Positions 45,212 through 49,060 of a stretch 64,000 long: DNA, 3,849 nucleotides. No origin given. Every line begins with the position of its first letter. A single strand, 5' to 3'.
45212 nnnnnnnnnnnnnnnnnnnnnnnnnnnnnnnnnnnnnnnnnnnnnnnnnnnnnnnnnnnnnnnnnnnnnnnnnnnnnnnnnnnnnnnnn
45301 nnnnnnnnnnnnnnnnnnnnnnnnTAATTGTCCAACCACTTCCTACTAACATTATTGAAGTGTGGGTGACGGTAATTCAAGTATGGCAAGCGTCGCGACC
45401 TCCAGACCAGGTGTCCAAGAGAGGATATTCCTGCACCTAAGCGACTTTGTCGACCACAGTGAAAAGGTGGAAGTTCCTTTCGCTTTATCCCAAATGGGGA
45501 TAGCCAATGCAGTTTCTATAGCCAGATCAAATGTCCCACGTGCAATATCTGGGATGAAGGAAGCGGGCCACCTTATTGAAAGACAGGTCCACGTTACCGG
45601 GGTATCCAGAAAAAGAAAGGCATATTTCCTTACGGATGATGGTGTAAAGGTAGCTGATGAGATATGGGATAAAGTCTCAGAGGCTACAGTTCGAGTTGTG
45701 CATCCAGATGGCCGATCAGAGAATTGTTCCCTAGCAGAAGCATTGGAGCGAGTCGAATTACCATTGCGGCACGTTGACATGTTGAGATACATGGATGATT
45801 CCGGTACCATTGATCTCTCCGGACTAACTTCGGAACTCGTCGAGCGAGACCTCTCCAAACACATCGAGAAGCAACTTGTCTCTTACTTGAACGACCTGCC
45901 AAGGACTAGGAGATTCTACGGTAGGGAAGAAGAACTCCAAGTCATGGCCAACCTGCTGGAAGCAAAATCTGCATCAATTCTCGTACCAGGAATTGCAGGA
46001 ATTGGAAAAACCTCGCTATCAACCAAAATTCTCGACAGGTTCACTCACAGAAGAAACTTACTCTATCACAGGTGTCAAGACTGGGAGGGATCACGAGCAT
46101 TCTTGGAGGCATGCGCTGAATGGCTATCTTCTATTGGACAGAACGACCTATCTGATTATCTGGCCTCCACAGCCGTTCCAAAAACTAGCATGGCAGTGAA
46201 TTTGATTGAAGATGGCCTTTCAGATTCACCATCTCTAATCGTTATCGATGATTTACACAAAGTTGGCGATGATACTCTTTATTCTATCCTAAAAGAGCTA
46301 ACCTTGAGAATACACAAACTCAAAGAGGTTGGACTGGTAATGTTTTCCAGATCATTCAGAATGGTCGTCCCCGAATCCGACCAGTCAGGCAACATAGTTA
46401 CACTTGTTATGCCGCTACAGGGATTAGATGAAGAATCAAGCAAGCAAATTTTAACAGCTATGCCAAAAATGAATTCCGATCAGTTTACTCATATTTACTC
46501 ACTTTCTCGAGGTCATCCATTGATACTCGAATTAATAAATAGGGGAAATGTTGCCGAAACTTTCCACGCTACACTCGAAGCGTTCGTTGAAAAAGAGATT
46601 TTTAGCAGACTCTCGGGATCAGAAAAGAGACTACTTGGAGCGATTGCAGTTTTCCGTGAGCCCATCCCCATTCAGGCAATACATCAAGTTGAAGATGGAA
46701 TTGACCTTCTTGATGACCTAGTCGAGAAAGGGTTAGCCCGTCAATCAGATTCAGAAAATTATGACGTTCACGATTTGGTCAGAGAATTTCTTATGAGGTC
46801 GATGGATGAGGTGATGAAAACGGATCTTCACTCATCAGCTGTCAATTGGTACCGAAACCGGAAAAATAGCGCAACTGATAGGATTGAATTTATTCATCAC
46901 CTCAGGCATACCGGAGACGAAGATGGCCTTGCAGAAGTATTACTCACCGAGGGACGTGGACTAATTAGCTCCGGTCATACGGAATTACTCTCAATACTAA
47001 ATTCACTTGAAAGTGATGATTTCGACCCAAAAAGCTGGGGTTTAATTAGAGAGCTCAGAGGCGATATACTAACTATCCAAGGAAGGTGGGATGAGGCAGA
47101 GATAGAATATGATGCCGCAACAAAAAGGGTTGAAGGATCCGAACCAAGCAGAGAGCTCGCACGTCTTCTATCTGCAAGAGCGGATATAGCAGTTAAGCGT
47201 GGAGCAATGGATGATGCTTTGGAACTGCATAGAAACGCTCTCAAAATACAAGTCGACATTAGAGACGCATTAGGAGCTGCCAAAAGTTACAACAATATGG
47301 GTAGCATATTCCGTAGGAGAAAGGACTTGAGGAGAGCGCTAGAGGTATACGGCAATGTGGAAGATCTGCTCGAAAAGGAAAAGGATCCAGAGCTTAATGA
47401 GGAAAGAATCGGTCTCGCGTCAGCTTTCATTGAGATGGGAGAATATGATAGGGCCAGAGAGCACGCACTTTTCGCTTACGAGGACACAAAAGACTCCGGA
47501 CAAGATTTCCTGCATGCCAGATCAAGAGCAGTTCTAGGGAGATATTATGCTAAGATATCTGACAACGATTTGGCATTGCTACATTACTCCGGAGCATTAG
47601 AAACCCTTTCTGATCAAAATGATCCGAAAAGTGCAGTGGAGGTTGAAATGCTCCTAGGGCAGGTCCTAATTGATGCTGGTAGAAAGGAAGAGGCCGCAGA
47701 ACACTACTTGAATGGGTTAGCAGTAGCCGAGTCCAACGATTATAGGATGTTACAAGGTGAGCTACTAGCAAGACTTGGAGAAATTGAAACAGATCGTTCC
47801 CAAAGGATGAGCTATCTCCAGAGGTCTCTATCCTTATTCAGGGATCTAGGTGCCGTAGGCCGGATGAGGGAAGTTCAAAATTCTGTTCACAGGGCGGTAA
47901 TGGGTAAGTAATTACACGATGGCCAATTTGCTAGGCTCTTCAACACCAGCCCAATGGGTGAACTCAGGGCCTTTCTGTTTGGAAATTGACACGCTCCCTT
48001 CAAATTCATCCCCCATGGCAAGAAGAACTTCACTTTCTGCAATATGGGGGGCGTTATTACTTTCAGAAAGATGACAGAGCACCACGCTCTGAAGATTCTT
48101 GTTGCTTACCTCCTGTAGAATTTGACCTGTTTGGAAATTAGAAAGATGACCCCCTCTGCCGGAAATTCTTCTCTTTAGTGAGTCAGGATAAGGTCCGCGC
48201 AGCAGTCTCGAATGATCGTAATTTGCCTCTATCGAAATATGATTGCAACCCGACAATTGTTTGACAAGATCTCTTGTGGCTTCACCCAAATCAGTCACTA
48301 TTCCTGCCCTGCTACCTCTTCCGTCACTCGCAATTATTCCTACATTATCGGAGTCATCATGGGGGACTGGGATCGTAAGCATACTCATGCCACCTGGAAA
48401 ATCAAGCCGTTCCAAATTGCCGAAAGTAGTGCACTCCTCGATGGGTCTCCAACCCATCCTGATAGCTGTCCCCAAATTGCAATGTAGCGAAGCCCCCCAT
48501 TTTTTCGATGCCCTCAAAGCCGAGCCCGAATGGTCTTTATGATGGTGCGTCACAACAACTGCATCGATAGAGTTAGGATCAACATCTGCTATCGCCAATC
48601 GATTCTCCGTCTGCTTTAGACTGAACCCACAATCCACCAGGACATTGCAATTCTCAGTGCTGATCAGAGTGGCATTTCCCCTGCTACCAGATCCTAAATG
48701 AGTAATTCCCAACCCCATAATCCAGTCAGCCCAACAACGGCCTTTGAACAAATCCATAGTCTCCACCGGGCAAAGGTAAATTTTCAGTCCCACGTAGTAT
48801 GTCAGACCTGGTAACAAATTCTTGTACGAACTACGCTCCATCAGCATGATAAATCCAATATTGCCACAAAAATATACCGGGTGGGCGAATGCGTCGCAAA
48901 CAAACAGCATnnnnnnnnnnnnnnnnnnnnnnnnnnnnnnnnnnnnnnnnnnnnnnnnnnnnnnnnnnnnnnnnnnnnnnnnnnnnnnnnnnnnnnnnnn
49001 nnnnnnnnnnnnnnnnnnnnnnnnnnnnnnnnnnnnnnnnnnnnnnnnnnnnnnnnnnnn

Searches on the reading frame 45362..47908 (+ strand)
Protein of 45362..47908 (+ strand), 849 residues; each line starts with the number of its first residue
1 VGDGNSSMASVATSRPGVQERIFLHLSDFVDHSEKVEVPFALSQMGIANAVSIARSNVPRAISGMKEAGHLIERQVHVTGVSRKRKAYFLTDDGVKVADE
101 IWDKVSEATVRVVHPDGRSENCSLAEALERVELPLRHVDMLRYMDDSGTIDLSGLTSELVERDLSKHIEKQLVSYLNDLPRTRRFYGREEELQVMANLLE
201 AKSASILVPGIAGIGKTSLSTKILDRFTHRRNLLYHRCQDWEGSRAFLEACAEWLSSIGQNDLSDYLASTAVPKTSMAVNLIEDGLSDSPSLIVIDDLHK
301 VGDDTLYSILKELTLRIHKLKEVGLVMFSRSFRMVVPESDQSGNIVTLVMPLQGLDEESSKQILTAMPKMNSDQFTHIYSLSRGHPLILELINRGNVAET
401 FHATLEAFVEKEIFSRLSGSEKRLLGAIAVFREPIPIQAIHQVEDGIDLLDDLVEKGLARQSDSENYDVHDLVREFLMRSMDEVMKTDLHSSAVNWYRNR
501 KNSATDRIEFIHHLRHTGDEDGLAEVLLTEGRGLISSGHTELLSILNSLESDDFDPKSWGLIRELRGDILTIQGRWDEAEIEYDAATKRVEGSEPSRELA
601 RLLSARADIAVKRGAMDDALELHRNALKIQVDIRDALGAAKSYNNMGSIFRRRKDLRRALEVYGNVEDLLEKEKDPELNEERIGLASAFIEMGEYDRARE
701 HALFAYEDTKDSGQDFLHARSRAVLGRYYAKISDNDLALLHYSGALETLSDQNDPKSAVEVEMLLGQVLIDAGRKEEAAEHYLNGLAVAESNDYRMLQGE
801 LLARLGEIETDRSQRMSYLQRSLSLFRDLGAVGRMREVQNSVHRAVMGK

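Call 9: search_protein_families(library=pfam, proteins=[window:45362-47908:+], max_evalue=0.001)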
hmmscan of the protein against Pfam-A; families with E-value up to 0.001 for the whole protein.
window:45362-47908:+ (849 aa): 11 families
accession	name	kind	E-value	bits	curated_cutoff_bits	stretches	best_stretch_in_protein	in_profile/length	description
PF13424.12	TPR_12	-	7e-16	58.6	30.1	2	599-664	2-69/77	Tetratricopeptide repeat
PF00515.34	TPR_1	-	4.3e-10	39.4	27.8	0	640-663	1-24/34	Tetratricopeptide repeat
PF13191.12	AAA_16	-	4.3e-09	37.5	32.6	1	184-306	1-149/167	AAA ATPase domain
PF09976.15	TPR_21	-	9.9e-09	35.6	25.5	1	547-598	137-182/193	Tetratricopeptide repeat-like domain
PF07719.23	TPR_2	-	1.7e-08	34.4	27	0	763-790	5-32/34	Tetratricopeptide repeat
PF13432.12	TPR_16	-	2.1e-07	31.7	32.7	0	764-809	2-48/65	Tetratricopeptide repeat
PF13176.12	TPR_7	-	1.3e-06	28.4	27.9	0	643-675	2-34/36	Tetratricopeptide repeat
PF17874.7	TPR_MalT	-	5.7e-06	26.3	45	1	605-796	6-198/336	MalT-like TPR region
PF14938.12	SNAP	-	1.8e-05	24.8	25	0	573-700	48-176/282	Soluble NSF attachment protein, SNAP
PF13401.12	AAA_22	-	2.7e-05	24.9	27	1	205-311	7-106/130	AAA domain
PF13181.12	TPR_8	-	0.00031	21.1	25.7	0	764-789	6-31/34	Tetratricopeptide repeat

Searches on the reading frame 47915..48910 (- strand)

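Call 9: search_protein_families(library=pfam, proteins=[window:47915-48910:-], max_evalue=0.001)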
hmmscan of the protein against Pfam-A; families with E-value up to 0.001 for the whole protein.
window:47915-48910:- (332 aa): 2 families
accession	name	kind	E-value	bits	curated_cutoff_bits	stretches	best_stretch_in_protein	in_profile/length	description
PF00753.33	Lactamase_B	-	2.3e-14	54.2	22.7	1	77-152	5-81/196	Metallo-beta-lactamase superfamily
PF12706.13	Lactamase_B_2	-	7.1e-13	49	27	1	89-271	2-193/200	Beta-lactamase superfamily domain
